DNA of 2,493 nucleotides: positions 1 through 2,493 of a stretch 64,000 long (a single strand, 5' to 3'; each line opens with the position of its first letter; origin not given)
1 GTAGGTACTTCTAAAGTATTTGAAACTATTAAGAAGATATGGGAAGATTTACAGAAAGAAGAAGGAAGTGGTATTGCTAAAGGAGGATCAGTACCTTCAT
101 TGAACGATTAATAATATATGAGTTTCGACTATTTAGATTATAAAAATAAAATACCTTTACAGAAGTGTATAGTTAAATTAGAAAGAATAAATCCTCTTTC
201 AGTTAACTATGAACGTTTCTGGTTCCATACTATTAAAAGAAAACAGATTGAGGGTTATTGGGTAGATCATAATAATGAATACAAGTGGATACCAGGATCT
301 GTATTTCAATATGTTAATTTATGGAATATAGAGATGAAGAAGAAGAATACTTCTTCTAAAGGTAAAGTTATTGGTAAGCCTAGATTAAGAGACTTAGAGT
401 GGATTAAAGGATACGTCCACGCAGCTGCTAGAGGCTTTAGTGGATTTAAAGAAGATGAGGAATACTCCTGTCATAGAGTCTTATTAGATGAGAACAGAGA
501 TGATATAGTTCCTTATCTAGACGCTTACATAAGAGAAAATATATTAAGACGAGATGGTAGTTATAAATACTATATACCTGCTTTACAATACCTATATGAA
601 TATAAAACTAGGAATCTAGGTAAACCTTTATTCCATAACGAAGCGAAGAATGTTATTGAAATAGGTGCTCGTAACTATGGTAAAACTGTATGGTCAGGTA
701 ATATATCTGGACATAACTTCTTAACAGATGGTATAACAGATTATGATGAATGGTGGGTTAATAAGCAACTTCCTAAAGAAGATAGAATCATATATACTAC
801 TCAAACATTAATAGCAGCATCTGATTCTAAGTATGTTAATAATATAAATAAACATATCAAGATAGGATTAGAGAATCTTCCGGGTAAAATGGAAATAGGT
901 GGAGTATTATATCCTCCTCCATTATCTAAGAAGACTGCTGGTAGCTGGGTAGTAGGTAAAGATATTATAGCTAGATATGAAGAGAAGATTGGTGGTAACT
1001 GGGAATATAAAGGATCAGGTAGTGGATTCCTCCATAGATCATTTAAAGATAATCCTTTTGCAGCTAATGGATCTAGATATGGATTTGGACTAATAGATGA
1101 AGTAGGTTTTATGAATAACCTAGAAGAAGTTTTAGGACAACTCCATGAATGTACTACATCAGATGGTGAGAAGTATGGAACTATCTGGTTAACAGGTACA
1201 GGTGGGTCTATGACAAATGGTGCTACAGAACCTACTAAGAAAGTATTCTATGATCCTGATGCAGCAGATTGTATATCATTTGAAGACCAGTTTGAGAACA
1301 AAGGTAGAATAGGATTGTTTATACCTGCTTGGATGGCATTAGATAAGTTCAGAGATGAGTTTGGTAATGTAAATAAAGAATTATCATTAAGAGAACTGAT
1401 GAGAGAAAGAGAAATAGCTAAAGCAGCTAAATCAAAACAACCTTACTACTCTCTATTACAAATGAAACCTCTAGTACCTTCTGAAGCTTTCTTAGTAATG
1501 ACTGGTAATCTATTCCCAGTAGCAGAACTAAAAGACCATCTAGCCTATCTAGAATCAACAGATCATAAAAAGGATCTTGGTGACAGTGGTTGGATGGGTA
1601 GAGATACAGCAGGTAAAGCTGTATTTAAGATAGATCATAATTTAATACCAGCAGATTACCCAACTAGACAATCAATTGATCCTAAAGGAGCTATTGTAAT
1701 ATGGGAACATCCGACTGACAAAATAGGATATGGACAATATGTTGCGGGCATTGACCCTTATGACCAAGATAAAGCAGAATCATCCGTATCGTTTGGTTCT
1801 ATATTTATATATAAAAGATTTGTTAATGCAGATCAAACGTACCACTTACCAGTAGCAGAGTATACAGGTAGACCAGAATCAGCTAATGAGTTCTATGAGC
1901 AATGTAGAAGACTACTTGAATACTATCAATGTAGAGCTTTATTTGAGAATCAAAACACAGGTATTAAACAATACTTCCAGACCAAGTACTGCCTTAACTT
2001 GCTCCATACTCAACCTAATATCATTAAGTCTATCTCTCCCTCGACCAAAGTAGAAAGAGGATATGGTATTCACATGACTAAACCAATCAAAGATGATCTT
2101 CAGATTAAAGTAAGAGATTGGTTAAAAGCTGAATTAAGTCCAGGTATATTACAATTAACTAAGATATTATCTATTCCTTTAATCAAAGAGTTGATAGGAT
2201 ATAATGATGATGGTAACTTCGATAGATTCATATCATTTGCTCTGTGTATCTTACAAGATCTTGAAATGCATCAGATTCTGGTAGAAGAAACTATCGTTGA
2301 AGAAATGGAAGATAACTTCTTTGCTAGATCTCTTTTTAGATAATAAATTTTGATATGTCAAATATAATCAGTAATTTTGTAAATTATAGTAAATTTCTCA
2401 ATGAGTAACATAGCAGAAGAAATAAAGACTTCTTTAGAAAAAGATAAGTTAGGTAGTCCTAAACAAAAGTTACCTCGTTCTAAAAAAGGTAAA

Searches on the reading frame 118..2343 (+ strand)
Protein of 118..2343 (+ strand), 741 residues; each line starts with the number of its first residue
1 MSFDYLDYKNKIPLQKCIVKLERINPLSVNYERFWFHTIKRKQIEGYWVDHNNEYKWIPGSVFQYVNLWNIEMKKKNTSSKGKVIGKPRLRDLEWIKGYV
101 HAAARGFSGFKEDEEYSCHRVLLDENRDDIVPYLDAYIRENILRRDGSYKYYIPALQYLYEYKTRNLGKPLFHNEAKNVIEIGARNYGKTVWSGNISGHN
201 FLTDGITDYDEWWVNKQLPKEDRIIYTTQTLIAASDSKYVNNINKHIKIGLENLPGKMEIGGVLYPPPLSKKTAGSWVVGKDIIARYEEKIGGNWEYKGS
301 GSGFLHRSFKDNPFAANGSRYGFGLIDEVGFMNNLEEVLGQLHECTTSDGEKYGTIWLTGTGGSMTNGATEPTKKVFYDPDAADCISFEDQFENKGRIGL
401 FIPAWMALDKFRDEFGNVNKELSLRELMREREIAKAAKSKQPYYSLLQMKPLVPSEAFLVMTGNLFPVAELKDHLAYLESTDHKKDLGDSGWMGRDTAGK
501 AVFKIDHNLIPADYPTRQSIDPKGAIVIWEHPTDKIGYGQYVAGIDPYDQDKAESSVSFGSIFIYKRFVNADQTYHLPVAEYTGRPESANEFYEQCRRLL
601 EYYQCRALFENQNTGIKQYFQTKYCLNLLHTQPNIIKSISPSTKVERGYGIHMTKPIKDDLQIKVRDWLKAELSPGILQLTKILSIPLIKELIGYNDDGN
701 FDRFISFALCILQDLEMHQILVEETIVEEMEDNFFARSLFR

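Call 31: search_dna_similar(query=window:118-2343:+, collection=phages, mode=protein, max_rows=15)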
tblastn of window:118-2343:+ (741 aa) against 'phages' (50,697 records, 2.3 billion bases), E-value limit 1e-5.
Records with a match: 154; places in all: 154; records where one place covers at least 80% of the query: 2.
Best place of each record, by identity: <60% 154.
By first word of the organism name: uncultured 55; Bacteroides 30; Flavobacterium 29; Cellulophaga 9; Bacteriophage 7; CrAssphage 7; Azobacteroides 2; Dulem 2; IAS 2; crAssphage 2; and 8 more.
By host as written in the record: - 73; Bacteroides intestinalis DSM 108646 25; Flavobacterium psychrophilum 950106-1/1 12; Bacteroides cellulosilyticus 4; Flavobacterium psychrophilum 020612-2/1 3; Flavobacterium psychrophilum strain FPS-D10 3; Homo sapiens 3; Cellulophaga baltica #14 2; and 20 more.
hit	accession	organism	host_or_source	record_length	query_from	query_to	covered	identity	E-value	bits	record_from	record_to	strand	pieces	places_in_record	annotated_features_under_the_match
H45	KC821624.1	Cellulophaga phage phi14:2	Cellulophaga baltica #14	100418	17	724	96%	30.7%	7e-79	282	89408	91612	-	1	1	hypothetical protein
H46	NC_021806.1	Cellulophaga phage phi14:2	Cellulophaga baltica #14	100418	17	724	96%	30.7%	7e-79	282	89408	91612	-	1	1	g094: terminase large subunit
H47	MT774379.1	uncultured phage cr118_1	human feces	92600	293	740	60%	39.2%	2e-47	292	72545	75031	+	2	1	terminase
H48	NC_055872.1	uncultured phage cr118_1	human feces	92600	293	740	60%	39.2%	2e-47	292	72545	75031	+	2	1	terminase large subunit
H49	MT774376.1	uncultured phage cr55_1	human feces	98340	293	741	61%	35.8%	2e-73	266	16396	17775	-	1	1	terminase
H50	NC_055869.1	uncultured phage cr55_1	human feces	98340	293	741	61%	35.8%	2e-73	266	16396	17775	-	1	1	terminase large subunit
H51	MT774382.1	uncultured phage cr10_1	human feces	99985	293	740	60%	35.6%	3e-72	263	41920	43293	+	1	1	terminase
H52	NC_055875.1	uncultured phage cr10_1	human feces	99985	293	740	60%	35.6%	3e-72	263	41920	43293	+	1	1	terminase large subunit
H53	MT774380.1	uncultured phage cr1_1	human feces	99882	293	741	61%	35.3%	8e-73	264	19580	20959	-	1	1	terminase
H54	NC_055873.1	uncultured phage cr1_1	human feces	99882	293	741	61%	35.3%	8e-73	264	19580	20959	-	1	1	terminase large subunit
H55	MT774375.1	uncultured phage cr50_1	human feces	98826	293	741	61%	34.9%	6e-67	247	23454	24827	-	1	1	terminase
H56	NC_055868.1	uncultured phage cr50_1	human feces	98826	293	741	61%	34.9%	6e-67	247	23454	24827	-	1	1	terminase large subunit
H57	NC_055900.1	uncultured phage cr125_1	human feces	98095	293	740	60%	35.0%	1e-65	243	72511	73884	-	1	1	terminase large subunit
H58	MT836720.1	Bacteriophage sp.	human fecal samples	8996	271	740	63%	33.3%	3e-65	241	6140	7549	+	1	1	record has no annotation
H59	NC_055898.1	uncultured phage cr115_1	human feces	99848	293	740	60%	34.7%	3e-64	239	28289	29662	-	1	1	terminase large subunit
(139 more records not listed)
